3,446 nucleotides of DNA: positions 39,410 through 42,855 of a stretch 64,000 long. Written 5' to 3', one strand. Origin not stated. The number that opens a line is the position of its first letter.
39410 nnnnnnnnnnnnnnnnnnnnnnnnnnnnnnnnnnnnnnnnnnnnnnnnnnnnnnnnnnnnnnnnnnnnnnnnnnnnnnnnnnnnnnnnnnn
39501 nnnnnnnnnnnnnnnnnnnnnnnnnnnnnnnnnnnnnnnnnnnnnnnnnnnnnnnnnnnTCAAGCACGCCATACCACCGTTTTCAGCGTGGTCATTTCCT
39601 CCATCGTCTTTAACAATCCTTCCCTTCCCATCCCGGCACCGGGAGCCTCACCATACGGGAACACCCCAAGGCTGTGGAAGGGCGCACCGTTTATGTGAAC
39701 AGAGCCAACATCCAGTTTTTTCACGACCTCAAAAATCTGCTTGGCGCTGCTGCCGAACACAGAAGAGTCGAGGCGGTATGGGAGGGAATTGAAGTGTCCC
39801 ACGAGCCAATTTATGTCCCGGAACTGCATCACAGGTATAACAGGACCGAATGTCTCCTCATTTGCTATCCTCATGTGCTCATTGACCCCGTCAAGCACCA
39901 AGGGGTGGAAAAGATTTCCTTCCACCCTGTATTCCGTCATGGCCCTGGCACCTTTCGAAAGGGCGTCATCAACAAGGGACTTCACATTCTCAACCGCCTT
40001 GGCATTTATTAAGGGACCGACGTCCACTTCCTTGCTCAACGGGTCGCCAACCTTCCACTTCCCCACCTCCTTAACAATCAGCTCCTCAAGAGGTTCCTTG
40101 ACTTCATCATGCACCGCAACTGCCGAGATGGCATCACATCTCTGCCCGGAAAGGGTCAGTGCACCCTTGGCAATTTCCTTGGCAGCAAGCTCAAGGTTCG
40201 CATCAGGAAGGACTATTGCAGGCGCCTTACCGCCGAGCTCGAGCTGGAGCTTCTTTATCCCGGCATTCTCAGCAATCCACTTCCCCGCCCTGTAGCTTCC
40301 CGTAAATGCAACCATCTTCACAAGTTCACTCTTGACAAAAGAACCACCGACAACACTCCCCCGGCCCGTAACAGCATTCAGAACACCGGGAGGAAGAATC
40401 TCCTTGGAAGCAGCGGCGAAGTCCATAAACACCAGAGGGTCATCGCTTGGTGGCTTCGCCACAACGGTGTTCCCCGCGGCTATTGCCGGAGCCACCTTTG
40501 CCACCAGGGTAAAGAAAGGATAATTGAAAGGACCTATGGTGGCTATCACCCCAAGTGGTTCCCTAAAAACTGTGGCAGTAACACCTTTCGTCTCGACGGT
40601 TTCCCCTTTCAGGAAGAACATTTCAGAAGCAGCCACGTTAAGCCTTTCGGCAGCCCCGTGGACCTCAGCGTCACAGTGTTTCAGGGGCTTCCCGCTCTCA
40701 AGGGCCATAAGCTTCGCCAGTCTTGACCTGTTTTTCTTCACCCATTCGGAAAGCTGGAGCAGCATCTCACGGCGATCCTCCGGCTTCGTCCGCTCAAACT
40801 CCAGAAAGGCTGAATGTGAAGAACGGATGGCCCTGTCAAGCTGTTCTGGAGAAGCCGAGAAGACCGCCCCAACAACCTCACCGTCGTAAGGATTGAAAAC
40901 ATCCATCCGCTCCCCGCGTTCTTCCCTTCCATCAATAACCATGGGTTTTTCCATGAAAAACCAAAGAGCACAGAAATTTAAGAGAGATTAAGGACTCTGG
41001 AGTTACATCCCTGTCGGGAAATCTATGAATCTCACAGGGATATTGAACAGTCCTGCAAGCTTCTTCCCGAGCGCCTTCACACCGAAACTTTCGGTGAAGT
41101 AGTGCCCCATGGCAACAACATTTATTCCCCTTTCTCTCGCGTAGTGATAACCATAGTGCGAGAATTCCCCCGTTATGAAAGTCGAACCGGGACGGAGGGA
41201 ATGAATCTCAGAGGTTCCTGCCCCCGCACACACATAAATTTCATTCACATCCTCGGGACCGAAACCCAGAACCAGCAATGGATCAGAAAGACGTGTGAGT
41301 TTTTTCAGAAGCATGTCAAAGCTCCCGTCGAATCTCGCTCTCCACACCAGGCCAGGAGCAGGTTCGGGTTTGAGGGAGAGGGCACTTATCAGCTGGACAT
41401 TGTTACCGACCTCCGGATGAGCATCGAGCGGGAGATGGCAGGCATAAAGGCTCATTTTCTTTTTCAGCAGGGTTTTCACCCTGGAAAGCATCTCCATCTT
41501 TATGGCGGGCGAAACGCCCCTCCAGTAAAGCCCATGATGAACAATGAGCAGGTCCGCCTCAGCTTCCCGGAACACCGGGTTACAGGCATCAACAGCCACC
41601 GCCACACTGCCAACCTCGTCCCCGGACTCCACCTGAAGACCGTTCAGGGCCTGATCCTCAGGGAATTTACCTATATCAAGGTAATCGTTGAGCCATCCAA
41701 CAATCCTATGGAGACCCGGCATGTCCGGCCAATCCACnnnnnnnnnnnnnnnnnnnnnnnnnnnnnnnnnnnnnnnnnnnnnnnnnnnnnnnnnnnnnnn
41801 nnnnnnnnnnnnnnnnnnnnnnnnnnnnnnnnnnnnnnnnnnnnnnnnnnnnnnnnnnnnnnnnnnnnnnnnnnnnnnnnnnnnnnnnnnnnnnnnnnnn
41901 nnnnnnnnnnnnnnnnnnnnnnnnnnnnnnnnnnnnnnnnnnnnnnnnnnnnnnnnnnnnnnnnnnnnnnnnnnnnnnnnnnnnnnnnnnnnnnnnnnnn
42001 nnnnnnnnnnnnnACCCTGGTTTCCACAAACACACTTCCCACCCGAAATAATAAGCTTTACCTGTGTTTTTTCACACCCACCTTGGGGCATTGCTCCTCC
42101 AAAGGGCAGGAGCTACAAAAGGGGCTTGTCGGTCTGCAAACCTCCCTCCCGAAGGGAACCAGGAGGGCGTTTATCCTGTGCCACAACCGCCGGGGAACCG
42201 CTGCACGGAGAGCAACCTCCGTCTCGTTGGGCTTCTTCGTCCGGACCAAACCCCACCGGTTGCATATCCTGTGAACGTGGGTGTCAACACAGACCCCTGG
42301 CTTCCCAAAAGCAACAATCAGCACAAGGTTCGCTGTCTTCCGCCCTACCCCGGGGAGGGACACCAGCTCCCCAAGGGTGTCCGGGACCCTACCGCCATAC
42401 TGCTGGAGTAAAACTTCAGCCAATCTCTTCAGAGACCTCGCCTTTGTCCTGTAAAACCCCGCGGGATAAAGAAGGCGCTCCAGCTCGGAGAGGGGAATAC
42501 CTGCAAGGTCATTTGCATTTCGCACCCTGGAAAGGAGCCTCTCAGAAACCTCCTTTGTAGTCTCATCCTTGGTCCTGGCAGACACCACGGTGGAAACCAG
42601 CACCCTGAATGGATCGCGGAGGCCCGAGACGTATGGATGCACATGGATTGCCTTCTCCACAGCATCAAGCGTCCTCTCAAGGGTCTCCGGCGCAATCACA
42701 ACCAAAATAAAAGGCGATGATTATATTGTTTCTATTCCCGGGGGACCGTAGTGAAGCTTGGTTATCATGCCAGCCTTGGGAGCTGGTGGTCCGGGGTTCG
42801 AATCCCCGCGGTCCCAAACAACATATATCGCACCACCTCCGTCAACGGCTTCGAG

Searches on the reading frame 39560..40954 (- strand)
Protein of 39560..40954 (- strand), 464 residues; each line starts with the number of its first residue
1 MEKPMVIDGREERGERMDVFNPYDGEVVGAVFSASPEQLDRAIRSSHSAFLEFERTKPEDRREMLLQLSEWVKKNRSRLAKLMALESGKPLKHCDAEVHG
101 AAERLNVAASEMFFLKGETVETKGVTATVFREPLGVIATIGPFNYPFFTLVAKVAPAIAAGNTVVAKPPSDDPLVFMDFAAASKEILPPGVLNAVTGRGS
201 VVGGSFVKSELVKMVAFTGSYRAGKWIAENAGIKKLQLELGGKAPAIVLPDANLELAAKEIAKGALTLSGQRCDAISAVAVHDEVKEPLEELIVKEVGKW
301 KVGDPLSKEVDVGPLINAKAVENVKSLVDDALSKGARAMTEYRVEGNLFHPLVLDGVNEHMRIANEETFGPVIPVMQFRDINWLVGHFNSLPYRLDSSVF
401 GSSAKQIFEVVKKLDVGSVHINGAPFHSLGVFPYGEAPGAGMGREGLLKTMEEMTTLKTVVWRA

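Call 9: search_protein_families(library=pfam, proteins=[window:39560-40954:-], max_evalue=0.00001)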
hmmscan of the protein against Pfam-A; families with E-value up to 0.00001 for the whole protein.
window:39560-40954:- (464 aa): 1 family
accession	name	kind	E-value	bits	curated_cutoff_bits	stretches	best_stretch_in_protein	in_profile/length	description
PF00171.27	Aldedh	-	2.1e-131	439.1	23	1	12-460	4-461/461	Aldehyde dehydrogenase family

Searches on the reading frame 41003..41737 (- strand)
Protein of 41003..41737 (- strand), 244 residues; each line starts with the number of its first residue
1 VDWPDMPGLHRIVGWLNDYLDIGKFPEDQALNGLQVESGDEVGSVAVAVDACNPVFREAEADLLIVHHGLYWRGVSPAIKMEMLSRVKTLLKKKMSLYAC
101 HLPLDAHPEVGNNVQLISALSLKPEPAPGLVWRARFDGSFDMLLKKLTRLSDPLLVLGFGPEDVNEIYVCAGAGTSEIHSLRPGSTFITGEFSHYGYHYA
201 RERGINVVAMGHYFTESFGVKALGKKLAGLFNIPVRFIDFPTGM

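Call 9: search_protein_families(library=pfam, proteins=[window:41003-41737:-], max_evalue=0.00001)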
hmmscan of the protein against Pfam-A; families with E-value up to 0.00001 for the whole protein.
window:41003-41737:- (244 aa): 1 family
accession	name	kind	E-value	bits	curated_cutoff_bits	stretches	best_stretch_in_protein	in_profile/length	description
PF01784.24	DUF34_NIF3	-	2.8e-46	158.6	23.4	1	10-239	4-251/256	Duf34/NIF3 (NGG1p interacting factor 3)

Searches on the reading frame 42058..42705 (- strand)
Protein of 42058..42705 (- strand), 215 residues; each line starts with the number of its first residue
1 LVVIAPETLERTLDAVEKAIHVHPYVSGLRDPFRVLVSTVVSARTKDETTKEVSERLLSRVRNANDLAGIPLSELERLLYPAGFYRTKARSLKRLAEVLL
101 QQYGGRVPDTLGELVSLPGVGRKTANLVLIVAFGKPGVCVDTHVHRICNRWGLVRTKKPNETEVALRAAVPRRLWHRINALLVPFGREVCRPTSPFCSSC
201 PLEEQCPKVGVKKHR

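Call 89: search_protein_families(library=pfam, proteins=[window:42058-42705:-], max_evalue=0.001)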
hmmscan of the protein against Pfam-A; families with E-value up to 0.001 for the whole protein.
window:42058-42705:- (215 aa): 2 families
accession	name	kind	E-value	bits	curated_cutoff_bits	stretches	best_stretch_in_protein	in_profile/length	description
PF00730.31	HhH-GPD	-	1.9e-24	86.5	26.2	1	37-170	1-106/108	HhH-GPD superfamily base excision DNA repair protein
PF00633.29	HHH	-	2.7e-07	30.5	24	1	103-129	2-28/30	Helix-hairpin-helix motif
